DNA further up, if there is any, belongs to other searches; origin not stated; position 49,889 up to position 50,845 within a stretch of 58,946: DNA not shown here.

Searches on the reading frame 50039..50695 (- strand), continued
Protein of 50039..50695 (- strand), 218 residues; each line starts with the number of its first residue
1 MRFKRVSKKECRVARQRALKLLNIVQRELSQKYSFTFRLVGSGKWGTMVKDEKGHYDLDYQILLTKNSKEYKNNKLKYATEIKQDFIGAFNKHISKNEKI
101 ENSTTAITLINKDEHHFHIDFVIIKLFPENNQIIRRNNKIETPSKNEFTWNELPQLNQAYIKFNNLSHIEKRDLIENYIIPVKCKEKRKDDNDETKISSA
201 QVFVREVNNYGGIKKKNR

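Call 72: search_protein_representatives(alignment_id=A1)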
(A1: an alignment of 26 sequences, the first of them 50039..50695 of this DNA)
Query: 26 sequences, 217 profile positions. Proteins with E-value up to 0.001 (for the whole library): 329; up to 1e-10: 113; up to 1e-30: 41. The best 150 are listed.
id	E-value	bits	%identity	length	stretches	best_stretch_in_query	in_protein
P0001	1.4e-107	374.7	-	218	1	1-217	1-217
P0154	5.5e-77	274.7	-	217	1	1-216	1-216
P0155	1.1e-73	263.9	-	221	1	4-212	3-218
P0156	1.9e-71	256.6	-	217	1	2-214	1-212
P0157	2.4e-69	249.7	-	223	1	4-212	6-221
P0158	8.2e-67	241.4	-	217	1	2-212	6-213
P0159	1.2e-66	240.9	-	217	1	2-216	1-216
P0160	1.5e-62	227.5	-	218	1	2-216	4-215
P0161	5.5e-61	222.4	-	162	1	2-161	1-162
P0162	1.6e-58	214.3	-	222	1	3-216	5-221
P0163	1.0e-57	211.7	-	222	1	3-215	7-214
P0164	2.9e-56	207.0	-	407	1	92-217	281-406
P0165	2.3e-55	204.0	-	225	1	2-216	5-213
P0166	3.1e-55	203.6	-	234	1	2-216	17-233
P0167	6.9e-53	195.9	-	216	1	5-215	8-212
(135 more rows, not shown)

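Call 76: search_protein_families(library=pfam, proteins=[L003:7285-8601:+, L033:4910-6058:-, L005:5427-5894:+, L005:4072-5013:+, L002:4921-5790:+, L002:7308-7973:+, L013:6479-7840:+, L013:4996-6477:+, L007:5550-6059:+, L001:7348-9573:+], max_evalue=0.01)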
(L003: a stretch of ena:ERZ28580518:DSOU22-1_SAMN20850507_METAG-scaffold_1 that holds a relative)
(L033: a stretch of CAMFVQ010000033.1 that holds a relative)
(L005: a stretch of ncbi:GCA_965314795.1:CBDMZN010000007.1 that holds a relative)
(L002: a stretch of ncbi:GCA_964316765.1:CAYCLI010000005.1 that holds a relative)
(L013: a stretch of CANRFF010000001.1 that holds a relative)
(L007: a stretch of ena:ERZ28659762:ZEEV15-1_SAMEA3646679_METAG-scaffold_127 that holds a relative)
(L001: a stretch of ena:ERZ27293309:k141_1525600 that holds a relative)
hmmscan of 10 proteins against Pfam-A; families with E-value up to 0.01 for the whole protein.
L003:7285-8601:+ (438 aa): 1 family
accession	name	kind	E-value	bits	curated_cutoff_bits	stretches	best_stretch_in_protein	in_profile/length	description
PF24838.2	8xMP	-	0.00023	21.5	30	1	138-230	17-103/136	Octameric membrane protein family (8xMP)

L033:4910-6058:- (382 aa): 11 families
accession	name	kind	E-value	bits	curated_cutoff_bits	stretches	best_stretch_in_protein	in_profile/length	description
PF00665.32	rve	-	3.8e-24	85.3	32.6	1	215-313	2-102/102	Integrase core domain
PF13683.12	rve_3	-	3.9e-15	55.8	26.5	1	302-367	2-67/67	Integrase core domain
PF13333.12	rve_2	-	3.3e-11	43.6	22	1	320-369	1-50/56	Integrase core domain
PF13276.12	HTH_21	-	1.2e-08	35.5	28.1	1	138-192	3-58/60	HTH-like domain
PF01527.26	HTH_Tnp_1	-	2.3e-06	28.2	24.1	1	3-62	5-60/75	Transposase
PF13384.12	HTH_23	-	2.5e-06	27.6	24.6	0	5-44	2-40/50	Homeodomain-like domain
PF13610.12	DDE_Tnp_IS240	-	0.00012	22.7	27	1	220-349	3-129/139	DDE domain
PF13022.12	HTH_Tnp_1_2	-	0.00014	22.4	27.9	0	20-46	24-51/122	Helix-turn-helix of insertion element transposase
PF07374.17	DUF1492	-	0.00061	20.4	21.5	0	23-47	73-97/100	Protein of unknown function (DUF1492)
PF20990.2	DUF2207_C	-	0.0092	16.1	33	1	232-347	27-142/247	Predicted membrane protein (DUF2207) C-terminal domain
PF09374.15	PG_binding_3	-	0.0099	16.5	24.6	0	95-136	29-63/76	Predicted Peptidoglycan domain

L005:5427-5894:+ (155 aa): 1 family
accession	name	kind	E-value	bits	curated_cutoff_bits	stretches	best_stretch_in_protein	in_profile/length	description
PF00636.31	Ribonuclease_3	-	0.0012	20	27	1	58-135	2-97/102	Ribonuclease III domain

L005:4072-5013:+ (313 aa): 0 families

L002:4921-5790:+ (289 aa): 0 families

L002:7308-7973:+ (221 aa): 0 families

L013:6479-7840:+ (453 aa): 15 families
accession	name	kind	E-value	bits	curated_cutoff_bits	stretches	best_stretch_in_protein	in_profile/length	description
PF05958.17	tRNA_U5-meth_tr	-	5e-26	92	23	1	270-443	169-351/357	tRNA (Uracil-5-)-methyltransferase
PF13847.12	Methyltransf_31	-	6.9e-13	49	27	1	303-380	3-81/145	Methyltransferase domain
PF03602.21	Cons_hypoth95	-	1.7e-08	34.8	24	1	302-383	40-123/182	Conserved hypothetical protein 95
PF05175.20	MTS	-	6.4e-08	32.8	23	1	296-382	24-107/170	Methyltransferase small domain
PF09445.16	Methyltransf_15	-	9.5e-08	32.2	22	1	305-386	2-84/165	RNA cap guanine-N2 methyltransferase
PF13649.12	Methyltransf_25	-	1.8e-07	32.2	27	1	307-379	1-70/97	Methyltransferase domain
PF02475.24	TRM5-TYW2_MTfase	-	2.1e-05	25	28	1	301-363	34-99/164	TRM5/TYW2 methyltransferase domain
PF02390.23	Methyltransf_4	-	2.3e-05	24.4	24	1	305-376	3-76/173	Putative methyltransferase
PF01555.25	N6_N4_Mtase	-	4e-05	24.1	26.7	1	291-342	171-220/221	DNA methylase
PF08241.18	Methyltransf_11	-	0.0001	23.3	21.2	1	308-378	1-65/95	Methyltransferase domain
PF06325.19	PrmA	-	0.00044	20.3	22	1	303-378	161-231/296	Ribosomal protein L11 methyltransferase (PrmA)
PF01189.24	Methyltr_RsmB-F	-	0.00084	19.5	27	1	301-387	6-93/199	16S rRNA methyltransferase RsmB/F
PF00398.26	RrnaAD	-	0.0013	18.4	24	1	287-377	14-104/263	Ribosomal RNA adenine dimethylase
PF08242.18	Methyltransf_12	-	0.0045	18.1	30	0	308-378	1-70/98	Methyltransferase domain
PF01135.25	PCMT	-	0.0077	16.5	20.3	0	263-359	33-132/210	Protein-L-isoaspartate(D-aspartate) O-methyltransferase (PCMT)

L013:4996-6477:+ (493 aa): 2 families
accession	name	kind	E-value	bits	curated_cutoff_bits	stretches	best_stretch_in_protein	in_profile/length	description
PF04616.20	Glyco_hydro_43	-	1.2e-47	163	32.2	1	4-274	1-288/288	Glycosyl hydrolases family 43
PF17851.8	GH43_C2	-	1.4e-11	44.9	22.7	1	307-489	1-202/203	Beta xylosidase C-terminal Concanavalin A-like domain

L007:5550-6059:+ (169 aa): 0 families

L001:7348-9573:+ (741 aa): 3 families
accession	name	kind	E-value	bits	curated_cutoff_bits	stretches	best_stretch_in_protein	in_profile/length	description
PF13166.12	AAA_13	-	4.8e-26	92.1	36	1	40-725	24-707/713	AAA domain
PF04423.19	Rad50_zn_hook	-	0.00016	21.9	24.3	1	274-304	12-43/52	Rad50 zinc hook motif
PF02463.25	SMC_N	-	0.004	17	40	1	415-585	76-187/220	RecF/RecN/SMC N terminal domain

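Call 77: search_protein_families(library=padloc, proteins=[L003:7285-8601:+, L033:4910-6058:-, L005:5427-5894:+, L005:4072-5013:+, L002:4921-5790:+, L002:7308-7973:+, L013:6479-7840:+, L013:4996-6477:+, L007:5550-6059:+, L001:7348-9573:+], max_evalue=0.01)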
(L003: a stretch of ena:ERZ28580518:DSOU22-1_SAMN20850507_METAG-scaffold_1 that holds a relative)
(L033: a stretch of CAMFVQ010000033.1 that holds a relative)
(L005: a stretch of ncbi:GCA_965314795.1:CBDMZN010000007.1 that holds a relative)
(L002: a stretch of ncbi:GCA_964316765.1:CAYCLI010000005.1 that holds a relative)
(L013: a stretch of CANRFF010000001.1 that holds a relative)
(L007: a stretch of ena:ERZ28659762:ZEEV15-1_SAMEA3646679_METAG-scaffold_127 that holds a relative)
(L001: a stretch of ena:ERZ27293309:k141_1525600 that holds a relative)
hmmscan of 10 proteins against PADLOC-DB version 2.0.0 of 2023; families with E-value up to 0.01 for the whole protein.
L003:7285-8601:+ (438 aa): 0 families

L033:4910-6058:- (382 aa): 1 family
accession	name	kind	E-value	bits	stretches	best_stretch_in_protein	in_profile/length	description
PDLC01849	CARF3--CARF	-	0.0027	15.4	0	101-129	149-176/197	-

L005:5427-5894:+ (155 aa): 0 families

L005:4072-5013:+ (313 aa): 0 families

L002:4921-5790:+ (289 aa): 0 families

L002:7308-7973:+ (221 aa): 0 families

L013:6479-7840:+ (453 aa): 6 families
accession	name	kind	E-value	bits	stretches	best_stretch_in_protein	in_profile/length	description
PDLC04134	mad2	-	4.3e-22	76.6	1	289-436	277-433/492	mads_2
PDLC03371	MTase_II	-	5.2e-05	20.9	0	302-346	209-253/260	Type II methyltransferase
PDLC03216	MTase_II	-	0.00044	17.4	1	289-344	201-254/364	Type II methyltransferase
PDLC03354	MTase_II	-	0.00094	16.3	0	286-347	324-384/425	Type II methyltransferase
PDLC03738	oMTase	-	0.0068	13.1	0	291-344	213-264/376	orphan methyltransferase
PDLC03378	MTase_II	-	0.0087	13.4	0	307-382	5-76/344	Type II methyltransferase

L013:4996-6477:+ (493 aa): 0 families

L007:5550-6059:+ (169 aa): 0 families

L001:7348-9573:+ (741 aa): 8 families
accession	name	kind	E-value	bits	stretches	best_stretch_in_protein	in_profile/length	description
PDLC04898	PDC-S06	-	1.2e-220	732.7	1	4-741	3-748/752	-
PDLC04886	PDC-S06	-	1.6e-20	71.5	1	196-685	168-664/727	-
PDLC04887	PDC-S06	-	1.9e-20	71.1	2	229-615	243-629/790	-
PDLC04890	PDC-S06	-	1.2e-18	65.1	1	266-668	241-646/732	-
PDLC02360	PrrC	-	3.7e-15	53.9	1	470-711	86-321/372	PrrC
PDLC04893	PDC-S06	-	5.2e-12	43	1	260-611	357-693/862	-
PDLC04896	PDC-S06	-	5.4e-12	43.1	1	277-612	260-575/732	-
PDLC04892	PDC-S06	-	8.9e-09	32.2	1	269-614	352-689/843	-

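Call 79: find_related_loci(query=A1, collection=viral_contigs, flank=8000)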
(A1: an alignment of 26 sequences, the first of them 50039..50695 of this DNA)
Query A1 (218 aa) in viral_contigs; peptide patterns used: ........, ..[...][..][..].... (x = any residue, [..] = any of these).
61 stretches matched a pattern, but none encodes a relative of the query by tblastn (E <= 1e-3).

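Call 80: search_dna_similar(query=window:50039-50695:-, collection=plasmids, mode=protein, max_evalue=0.001, max_rows=15)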
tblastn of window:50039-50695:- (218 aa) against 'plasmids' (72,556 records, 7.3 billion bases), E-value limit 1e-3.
No match.

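Call 81: search_dna_similar(query=window:50039-50695:-, collection=phages, mode=protein, max_evalue=0.001, max_rows=15)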
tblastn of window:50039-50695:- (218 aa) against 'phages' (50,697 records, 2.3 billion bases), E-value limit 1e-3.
Records with a match: 1; places in all: 1; records where one place covers at least 80% of the query: 0.
Best place of each record, by identity: <60% 1.
By first word of the organism name: phage 1.
By host as written in the record: - 1.
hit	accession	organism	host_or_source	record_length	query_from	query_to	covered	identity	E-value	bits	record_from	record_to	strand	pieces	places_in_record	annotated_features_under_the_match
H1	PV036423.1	phage NatCom_17901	human feces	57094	20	173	71%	29.4%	2e-7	57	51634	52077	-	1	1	hypothetical protein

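Call 82: get_annotated_region(hit=H1, flank=4000)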
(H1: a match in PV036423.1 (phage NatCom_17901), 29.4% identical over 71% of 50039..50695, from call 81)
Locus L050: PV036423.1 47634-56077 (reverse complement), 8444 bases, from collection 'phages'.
description: Phage NatCom_17901, complete genome.
organism: phage NatCom_17901 (NCBI taxid 3403543)
taxonomy: Viruses; Duplodnaviria; Heunggongvirae; Uroviricota; Caudoviricetes; Ca. Heliusvirales
host: -; source: human feces; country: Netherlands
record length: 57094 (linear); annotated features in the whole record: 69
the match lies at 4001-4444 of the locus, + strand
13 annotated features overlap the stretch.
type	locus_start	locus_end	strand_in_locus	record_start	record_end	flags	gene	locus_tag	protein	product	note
CDS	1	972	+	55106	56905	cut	-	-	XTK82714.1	hypothetical protein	-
CDS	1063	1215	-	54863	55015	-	-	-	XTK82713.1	hypothetical protein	-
CDS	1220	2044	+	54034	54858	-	-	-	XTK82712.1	hypothetical protein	-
CDS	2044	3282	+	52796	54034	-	-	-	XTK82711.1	hypothetical protein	-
CDS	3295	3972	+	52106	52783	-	-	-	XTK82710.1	hypothetical protein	-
CDS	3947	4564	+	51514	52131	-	-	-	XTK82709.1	hypothetical protein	-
CDS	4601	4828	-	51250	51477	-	-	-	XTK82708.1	hypothetical protein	-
CDS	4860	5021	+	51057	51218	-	-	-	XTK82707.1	hypothetical protein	-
CDS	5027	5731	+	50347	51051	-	-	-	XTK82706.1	hypothetical protein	-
CDS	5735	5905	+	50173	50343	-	-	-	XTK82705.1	hypothetical protein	-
CDS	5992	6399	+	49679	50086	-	-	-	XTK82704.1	hypothetical protein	-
CDS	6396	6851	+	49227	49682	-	-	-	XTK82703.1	anaerobic ribonucleotide reductase small subunit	-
CDS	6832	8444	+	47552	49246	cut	-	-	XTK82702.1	anaerobic ribonucleoside reductase large subunit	-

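Call 86: search_protein_families(library=pfam, proteins=[L050:2044-3282:+, L050:3295-3972:+, L050:3947-4564:+, L050:1220-2044:+, L050:5027-5731:+], max_evalue=0.05)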
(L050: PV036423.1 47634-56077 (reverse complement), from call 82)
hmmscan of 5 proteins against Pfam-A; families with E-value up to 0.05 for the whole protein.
L050:2044-3282:+ (412 aa): 0 families

L050:3295-3972:+ (225 aa): 1 family
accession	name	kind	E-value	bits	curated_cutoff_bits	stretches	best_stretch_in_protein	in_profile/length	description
PF07751.16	Abi_2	-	0.0013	19.5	25.6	1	41-121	28-93/184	Abi-like protein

L050:3947-4564:+ (205 aa): 1 family
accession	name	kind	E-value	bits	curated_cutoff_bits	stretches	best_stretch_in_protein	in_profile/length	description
PF22226.1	Mre11_C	-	0.048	14.3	27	0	161-176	28-43/44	Mre11 C-terminal Rad50-binding domain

L050:1220-2044:+ (274 aa): 0 families

L050:5027-5731:+ (234 aa): 1 family
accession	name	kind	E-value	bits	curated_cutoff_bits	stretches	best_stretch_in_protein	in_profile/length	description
PF18814.6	PBECR5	-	0.006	16.9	25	1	145-214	145-215/239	phage-Barnase-EndoU-ColicinE5/D-RelE like nuclease5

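Call 87: search_protein_families(library=padloc, proteins=[L041:8600-9271:+, L027:8548-9390:+, L033:8606-9298:+, L050:3295-3972:+, L050:3947-4564:+, L041:7962-8603:+, L027:8001-8630:+, L033:7995-8609:+, L001:6001-6654:+, L032:2135-2782:+], max_evalue=0.01)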
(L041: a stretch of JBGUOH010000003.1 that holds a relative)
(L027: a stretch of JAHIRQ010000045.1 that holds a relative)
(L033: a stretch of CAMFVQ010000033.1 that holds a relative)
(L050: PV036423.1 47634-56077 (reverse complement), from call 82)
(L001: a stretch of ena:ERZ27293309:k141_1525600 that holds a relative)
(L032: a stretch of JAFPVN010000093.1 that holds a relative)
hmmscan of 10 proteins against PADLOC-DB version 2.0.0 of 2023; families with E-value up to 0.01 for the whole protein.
L041:8600-9271:+ (223 aa): 2 families
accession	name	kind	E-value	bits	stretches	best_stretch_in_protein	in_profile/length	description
PDLC02344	AbiD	-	3.1e-08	31.7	1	107-176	138-212/277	AbiD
PDLC04592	PDC-M34B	-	2.5e-05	22.1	1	44-174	37-176/192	-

L027:8548-9390:+ (280 aa): 2 families
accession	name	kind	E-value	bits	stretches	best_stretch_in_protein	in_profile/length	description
PDLC02344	AbiD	-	6e-06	24.2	0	154-212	152-214/277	AbiD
PDLC04592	PDC-M34B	-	4.6e-05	21.2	1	82-205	42-173/192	-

L033:8606-9298:+ (230 aa): 2 families
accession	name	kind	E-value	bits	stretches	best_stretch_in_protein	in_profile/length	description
PDLC04592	PDC-M34B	-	2.6e-05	22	1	53-178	39-173/192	-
PDLC02152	Cas13a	-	0.00019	17.9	1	72-205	849-937/1008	-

L050:3295-3972:+ (225 aa): 0 families

L050:3947-4564:+ (205 aa): 0 families

L041:7962-8603:+ (213 aa): 3 families
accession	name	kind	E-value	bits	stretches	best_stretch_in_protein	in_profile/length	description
PDLC00795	Cyclase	-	5.9e-07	26.9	1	8-119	20-129/340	oligonucleotide-cyclase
PDLC00774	Cyclase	-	0.00038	17.7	1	18-107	29-117/316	oligonucleotide-cyclase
PDLC00810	Cyclase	-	0.0068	13.9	1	16-128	26-129/335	oligonucleotide-cyclase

L027:8001-8630:+ (209 aa): 4 families
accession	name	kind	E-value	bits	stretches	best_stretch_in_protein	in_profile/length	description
PDLC00795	Cyclase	-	1.8e-07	28.5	1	4-108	16-116/340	oligonucleotide-cyclase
PDLC00824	Cyclase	-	8.3e-05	19.6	1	7-172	25-186/466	oligonucleotide-cyclase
PDLC00774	Cyclase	-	0.00011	19.5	1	9-97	20-108/316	oligonucleotide-cyclase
PDLC00809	Cyclase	-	0.00054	17.6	1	7-136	18-138/295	oligonucleotide-cyclase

L033:7995-8609:+ (204 aa): 2 families
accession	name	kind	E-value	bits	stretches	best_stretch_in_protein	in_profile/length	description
PDLC00795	Cyclase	-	3.6e-07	27.6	1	2-108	15-120/340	oligonucleotide-cyclase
PDLC00774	Cyclase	-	0.0005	17.4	1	11-104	26-117/316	oligonucleotide-cyclase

L001:6001-6654:+ (217 aa): 3 families
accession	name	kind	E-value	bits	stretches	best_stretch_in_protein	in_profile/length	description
PDLC00795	Cyclase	-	2.6e-11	41.2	1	7-152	20-158/340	oligonucleotide-cyclase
PDLC00774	Cyclase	-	3.1e-05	21.3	1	7-126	20-131/316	oligonucleotide-cyclase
PDLC00783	Cyclase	-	0.00036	17.6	1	24-156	37-168/349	oligonucleotide-cyclase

L032:2135-2782:+ (215 aa): 4 families
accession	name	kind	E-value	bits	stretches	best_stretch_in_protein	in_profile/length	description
PDLC00795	Cyclase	-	8.5e-10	36.2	1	10-152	18-158/340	oligonucleotide-cyclase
PDLC00774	Cyclase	-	2.2e-07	28.4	1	16-132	24-134/316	oligonucleotide-cyclase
PDLC00778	Cyclase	-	0.00011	19.2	1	15-129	31-140/455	oligonucleotide-cyclase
PDLC00783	Cyclase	-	0.00015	18.9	1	28-95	37-108/349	oligonucleotide-cyclase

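Call 103: search_solved_structures(query=A6, max_evalue=10, show_alignments=2)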
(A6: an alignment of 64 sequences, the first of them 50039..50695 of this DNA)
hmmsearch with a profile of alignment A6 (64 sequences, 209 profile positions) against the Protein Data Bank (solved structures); distinct sequences matched with E-value up to 10: 6.
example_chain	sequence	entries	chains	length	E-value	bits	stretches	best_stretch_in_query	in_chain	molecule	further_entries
8ysn_A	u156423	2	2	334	5.6e-07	32.7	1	13-148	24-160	Nucleotidyltransferase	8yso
8ysd_A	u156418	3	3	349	5.7e-07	32.6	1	13-148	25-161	Nucleotidyltransferase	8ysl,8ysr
8ysc_A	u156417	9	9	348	5.7e-07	32.6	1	13-148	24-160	Nucleotidyltransferase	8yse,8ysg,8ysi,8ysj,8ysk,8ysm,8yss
7ljo_A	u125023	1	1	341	0.3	13.9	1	19-128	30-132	CD-NTase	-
1fhl_A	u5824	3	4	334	0.65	12.8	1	43-69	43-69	BETA-1,4-GALACTANASE | Arabinogalactan endo-beta-1,4-galactanase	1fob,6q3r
2doe_A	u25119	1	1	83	0.81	12.5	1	143-186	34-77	Transcription elongation regulator 1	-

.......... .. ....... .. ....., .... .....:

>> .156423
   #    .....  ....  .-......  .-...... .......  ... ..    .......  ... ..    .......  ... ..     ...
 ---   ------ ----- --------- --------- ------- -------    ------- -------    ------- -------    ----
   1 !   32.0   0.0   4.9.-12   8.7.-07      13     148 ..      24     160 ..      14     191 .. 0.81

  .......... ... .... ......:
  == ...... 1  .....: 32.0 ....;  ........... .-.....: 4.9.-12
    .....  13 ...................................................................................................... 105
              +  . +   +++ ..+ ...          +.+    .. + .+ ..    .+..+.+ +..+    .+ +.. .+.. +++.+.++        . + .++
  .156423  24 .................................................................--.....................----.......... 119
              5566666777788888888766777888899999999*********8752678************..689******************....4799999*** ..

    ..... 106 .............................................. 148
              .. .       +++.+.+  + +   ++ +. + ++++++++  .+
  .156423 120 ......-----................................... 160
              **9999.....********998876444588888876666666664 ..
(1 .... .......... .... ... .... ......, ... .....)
